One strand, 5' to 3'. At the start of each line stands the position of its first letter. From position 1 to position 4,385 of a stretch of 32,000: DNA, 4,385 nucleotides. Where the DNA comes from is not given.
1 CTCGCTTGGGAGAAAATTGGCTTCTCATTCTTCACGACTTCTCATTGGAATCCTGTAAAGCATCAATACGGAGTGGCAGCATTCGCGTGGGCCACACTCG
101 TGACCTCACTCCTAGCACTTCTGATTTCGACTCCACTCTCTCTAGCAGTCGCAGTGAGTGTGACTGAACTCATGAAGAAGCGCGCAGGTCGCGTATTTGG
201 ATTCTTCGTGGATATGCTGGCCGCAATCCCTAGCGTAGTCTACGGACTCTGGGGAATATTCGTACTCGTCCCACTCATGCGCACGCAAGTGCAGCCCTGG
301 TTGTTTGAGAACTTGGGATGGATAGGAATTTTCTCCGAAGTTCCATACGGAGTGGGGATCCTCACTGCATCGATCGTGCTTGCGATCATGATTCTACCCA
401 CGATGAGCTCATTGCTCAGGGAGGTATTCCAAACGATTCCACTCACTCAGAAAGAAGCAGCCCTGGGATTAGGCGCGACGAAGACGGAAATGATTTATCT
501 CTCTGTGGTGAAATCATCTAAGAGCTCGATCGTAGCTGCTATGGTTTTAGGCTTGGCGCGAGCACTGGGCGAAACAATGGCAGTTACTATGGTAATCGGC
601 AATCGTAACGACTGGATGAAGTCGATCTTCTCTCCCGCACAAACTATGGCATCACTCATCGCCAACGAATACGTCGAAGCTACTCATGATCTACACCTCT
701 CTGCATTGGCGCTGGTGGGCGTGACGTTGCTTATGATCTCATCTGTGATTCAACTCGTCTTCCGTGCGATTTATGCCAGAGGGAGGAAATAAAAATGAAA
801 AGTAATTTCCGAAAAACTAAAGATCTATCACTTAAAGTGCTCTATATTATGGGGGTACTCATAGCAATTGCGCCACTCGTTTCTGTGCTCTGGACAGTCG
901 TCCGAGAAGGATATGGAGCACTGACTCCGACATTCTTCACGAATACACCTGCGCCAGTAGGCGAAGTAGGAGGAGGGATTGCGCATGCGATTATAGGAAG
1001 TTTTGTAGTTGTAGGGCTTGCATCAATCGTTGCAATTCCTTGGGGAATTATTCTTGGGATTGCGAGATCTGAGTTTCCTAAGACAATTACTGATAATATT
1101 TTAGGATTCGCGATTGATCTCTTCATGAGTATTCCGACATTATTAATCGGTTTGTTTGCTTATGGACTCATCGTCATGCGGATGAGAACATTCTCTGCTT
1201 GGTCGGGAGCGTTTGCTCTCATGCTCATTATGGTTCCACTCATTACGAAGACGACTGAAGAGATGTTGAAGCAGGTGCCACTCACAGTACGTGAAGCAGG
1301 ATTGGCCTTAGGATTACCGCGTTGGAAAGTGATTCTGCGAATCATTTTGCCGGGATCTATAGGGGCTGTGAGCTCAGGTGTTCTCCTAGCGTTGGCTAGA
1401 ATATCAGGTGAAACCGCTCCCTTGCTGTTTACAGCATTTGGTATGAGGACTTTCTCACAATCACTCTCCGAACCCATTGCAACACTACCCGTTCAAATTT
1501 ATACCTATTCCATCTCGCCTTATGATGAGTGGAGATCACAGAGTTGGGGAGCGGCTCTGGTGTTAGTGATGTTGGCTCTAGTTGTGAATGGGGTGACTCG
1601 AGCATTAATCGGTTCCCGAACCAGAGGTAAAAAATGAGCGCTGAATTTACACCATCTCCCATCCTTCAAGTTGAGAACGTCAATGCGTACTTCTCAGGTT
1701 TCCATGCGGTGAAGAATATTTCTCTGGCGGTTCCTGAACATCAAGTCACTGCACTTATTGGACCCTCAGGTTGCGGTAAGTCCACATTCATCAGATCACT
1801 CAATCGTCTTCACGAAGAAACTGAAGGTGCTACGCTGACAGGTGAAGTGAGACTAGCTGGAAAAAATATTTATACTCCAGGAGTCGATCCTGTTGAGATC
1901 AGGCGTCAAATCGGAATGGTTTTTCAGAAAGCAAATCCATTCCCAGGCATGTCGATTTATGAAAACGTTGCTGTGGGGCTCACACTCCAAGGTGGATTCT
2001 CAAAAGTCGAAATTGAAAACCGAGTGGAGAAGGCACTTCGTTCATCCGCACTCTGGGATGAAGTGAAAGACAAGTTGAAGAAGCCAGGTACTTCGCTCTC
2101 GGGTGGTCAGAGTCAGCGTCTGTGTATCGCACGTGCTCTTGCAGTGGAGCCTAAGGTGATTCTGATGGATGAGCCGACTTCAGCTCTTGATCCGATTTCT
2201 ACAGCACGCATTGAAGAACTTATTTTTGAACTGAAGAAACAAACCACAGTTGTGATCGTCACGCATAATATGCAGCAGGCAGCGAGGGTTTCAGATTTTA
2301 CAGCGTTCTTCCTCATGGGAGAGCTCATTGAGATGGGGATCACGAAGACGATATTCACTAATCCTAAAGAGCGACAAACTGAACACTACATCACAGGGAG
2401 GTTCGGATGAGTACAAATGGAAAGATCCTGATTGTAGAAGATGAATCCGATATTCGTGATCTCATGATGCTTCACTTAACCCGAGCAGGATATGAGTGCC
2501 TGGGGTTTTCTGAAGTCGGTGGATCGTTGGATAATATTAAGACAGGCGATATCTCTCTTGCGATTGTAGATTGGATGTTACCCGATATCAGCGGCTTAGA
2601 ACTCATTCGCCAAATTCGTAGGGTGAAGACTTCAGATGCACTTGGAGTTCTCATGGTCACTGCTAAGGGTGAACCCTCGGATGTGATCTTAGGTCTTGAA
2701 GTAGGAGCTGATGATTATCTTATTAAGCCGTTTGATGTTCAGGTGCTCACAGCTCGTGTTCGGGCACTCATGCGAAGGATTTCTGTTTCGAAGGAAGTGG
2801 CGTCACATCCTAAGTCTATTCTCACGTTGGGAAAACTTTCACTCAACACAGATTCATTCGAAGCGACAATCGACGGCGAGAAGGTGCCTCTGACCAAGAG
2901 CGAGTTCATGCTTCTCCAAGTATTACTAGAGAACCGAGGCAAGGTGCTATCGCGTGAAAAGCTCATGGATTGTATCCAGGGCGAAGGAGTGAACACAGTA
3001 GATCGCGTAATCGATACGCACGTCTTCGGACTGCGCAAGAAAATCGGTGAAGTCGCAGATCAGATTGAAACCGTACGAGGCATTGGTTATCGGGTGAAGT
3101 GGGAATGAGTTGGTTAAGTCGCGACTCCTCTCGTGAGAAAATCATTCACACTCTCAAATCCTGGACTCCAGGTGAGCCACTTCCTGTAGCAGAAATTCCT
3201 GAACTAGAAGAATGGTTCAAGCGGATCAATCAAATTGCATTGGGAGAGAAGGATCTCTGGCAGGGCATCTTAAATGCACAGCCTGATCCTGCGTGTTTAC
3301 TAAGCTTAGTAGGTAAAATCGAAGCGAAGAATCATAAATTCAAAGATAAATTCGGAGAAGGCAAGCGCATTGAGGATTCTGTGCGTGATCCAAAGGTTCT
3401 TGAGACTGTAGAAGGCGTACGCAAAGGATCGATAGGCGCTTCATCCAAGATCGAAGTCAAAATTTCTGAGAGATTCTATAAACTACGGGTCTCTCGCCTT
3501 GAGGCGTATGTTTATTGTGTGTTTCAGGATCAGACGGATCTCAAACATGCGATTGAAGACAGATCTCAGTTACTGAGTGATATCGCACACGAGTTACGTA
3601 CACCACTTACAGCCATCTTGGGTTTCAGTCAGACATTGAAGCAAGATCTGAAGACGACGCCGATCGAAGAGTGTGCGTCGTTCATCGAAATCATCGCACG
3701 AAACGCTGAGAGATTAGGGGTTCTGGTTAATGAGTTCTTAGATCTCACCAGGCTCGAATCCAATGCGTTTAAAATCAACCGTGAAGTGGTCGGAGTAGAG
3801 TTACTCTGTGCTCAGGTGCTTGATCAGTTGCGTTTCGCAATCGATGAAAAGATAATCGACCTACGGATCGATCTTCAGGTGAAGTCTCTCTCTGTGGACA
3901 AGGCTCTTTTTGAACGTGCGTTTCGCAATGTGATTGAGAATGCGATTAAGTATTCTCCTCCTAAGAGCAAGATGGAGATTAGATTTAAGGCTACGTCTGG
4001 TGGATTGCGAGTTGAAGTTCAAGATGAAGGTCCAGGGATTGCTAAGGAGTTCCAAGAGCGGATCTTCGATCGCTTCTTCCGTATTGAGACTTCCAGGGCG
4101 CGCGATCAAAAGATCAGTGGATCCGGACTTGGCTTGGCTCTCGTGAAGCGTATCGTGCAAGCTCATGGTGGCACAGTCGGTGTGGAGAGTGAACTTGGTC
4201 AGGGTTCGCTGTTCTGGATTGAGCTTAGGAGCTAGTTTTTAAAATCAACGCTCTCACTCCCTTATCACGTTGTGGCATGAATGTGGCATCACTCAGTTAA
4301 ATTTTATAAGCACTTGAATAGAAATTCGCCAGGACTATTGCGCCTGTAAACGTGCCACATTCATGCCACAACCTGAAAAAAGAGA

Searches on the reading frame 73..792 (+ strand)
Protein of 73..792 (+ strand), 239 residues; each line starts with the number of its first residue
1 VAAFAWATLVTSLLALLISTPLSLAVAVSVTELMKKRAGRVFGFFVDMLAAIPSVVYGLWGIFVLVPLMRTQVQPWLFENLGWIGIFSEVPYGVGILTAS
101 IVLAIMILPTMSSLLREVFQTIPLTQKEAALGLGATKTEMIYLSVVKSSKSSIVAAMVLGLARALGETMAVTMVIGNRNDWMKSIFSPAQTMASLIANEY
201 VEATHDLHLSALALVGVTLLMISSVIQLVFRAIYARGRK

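Call 20: search_protein_families(library=ncbifam, proteins=[window:73-792:+])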
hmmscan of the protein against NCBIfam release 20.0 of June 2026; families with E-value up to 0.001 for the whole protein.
window:73-792:+ (239 aa): 12 families
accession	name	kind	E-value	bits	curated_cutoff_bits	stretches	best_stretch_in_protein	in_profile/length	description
TIGR02138.1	phosphate_pstC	equivalog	5e-72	242.4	196.45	1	3-236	64-294/296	phosphate ABC transporter permease subunit PstC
NF008435.0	PRK11275.1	equivalog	1.6e-54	185.2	502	1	6-231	76-306/319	phosphate ABC transporter permease PstC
TIGR00974.1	3a0107s02c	equivalog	4.5e-29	101.5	193.45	1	8-234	59-265/272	phosphate ABC transporter permease PstA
NF008430.0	PRK11268.1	equivalog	1.1e-10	41.1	439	1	9-235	87-291/295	phosphate ABC transporter permease PstA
TIGR02141.1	modB_ABC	equivalog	1.1e-08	34.9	182.6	1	7-223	2-200/208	molybdate ABC transporter permease subunit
NF038017.1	ABC_perm1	subfamily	4.3e-08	33.4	100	1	9-179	2-154/184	ABC transporter permease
TIGR02140.1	permease_CysW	equivalog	9.4e-08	31.9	329.1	1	8-234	48-255/261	sulfate ABC transporter permease subunit CysW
TIGR01581.1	Mo_ABC_porter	hypoth_equivalog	1.6e-07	31.1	210.3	1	6-180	24-187/225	ABC transporter permease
TIGR00969.1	3a0106s02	subfamily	5.2e-07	29.4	240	1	6-227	64-270/272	sulfate ABC transporter permease subunit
NF006939.0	PRK09421.1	equivalog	6.2e-07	29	262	1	9-226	16-216/230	molybdate ABC transporter permease subunit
TIGR02139.1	permease_CysT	equivalog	1.3e-06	28.2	246.1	1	7-228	54-260/265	sulfate ABC transporter permease subunit CysT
NF040839.1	tungstate_WtpB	equivalog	0.00067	19.3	340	1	6-234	51-248/251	tungstate ABC transporter permease WtpB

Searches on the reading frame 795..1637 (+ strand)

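Call 20: search_protein_families(library=ncbifam, proteins=[window:795-1637:+])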
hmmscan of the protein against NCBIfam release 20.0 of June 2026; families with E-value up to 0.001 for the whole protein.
window:795-1637:+ (280 aa): 16 families
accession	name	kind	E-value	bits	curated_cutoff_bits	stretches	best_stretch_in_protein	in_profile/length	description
TIGR00974.1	3a0107s02c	equivalog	3.9e-71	239.4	193.45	1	15-272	6-267/272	phosphate ABC transporter permease PstA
NF008430.0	PRK11268.1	equivalog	8.2e-70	235.2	439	1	6-273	23-291/295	phosphate ABC transporter permease PstA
TIGR02138.1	phosphate_pstC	equivalog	1.9e-29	102.6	196.45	1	14-273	5-293/296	phosphate ABC transporter permease subunit PstC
TIGR00969.1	3a0106s02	subfamily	1.8e-09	37.5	240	1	7-264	14-262/272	sulfate ABC transporter permease subunit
TIGR02141.1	modB_ABC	equivalog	3e-09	36.8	182.6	1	103-264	51-198/208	molybdate ABC transporter permease subunit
NF008435.0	PRK11275.1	equivalog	2.1e-08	33.6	502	1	141-213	176-248/319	phosphate ABC transporter permease PstC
NF006939.0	PRK09421.1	equivalog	2.4e-08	33.7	262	1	64-266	10-218/230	molybdate ABC transporter permease subunit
TIGR02140.1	permease_CysW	equivalog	6.5e-07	29.1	329.1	1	16-274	9-257/261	sulfate ABC transporter permease subunit CysW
TIGR02139.1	permease_CysT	equivalog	9.9e-07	28.6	246.1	1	106-217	91-214/265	sulfate ABC transporter permease subunit CysT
NF008208.0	PRK10971.1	equivalog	7e-06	25.7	415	1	71-215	65-220/277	sulfate/thiosulfate ABC transporter permease CysT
TIGR01581.1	Mo_ABC_porter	hypoth_equivalog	4.7e-05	23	210.3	1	101-261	57-222/225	ABC transporter permease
TIGR01097.1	PhnE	equivalog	5.5e-05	22.7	216.7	1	23-198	19-190/252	phosphonate ABC transporter, permease protein PhnE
NF007028.0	PRK09494.1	equivalog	9.9e-05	22.3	303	1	72-188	27-143/219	glutamine ABC transporter permease GlnP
NF008337.0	PRK11123.1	equivalog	0.00011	21.8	277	1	136-187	105-156/238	arginine ABC transporter permease ArtQ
NF043081.1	MMSYN1_0165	equivalog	0.00012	21.2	350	1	59-144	168-262/388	oligopeptide ABC transporter permease OppB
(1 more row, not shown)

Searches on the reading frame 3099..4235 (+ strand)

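Call 20: search_protein_families(library=ncbifam, proteins=[window:3099-4235:+])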
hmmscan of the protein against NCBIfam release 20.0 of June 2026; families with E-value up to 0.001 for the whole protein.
window:3099-4235:+ (378 aa): 82 families (the best 25 are shown)
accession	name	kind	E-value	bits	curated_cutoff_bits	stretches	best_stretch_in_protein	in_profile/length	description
NF046044.1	PnpS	equivalog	1.4e-64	218.6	400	1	41-376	44-389/390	two-component system histidine kinase PnpS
TIGR02966.1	phoR_proteo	equivalog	1.3e-61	208.4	334.2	1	57-375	11-332/333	phosphate regulon sensor histidine kinase PhoR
NF033092.0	HK_WalK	equivalog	4e-54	184.2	725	1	139-376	356-592/594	cell wall metabolism sensor histidine kinase WalK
NF041735.1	hist_kin_RppB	equivalog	2.2e-46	158.6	400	1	155-376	216-437/438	two-component system sensor histidine kinase RppB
NF047874.1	MASE3_PAS_HK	subfamily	2.6e-46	158.7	560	1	156-376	399-623/655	MASE3 domain-containing sensor histidine kinase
TIGR01386.1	cztS_silS_copS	subfamily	2.7e-45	155.2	292.55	1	152-375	238-455/457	heavy metal sensor histidine kinase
NF033091.0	HK_VanS_ACDEFG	equivalog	5.7e-45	153.7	400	1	143-368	62-285/293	vancomycin resistance histidine kinase VanS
NF006800.0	PRK09303.1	equivalog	4.9e-43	147.5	342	1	127-374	123-373/383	histidine kinase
NF008312.0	PRK11100.1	equivalog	2e-42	145.6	356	1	152-371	250-467/477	two-component system sensor histidine kinase CreC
NF045911.1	TCSHisKinNblS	equivalog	2e-40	138.8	1000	1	142-377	375-619/621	two-component system sensor histidine kinase NblS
NF007793.0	PRK10490.1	equivalog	3e-40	138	1123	1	124-376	632-880/895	two-component system sensor histidine kinase KdpD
NF007007.0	PRK09470.1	equivalog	3e-38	131.9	486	1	147-367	237-449/463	envelope stress sensor histidine kinase CpxA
NF008468.0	PRK11360.1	equivalog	7.2e-38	130.3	646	1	158-376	399-606/616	two-component system sensor histidine kinase AtoS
NF008235.0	PRK11006.1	equivalog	6.1e-37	127.5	390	1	123-376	171-421/431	phosphate regulon sensor histidine kinase PhoR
TIGR02956.1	TMAO_torS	equivalog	6.7e-37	127.1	676.5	1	122-376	429-680/967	TMAO reductase system sensor histidine kinase/response regulator TorS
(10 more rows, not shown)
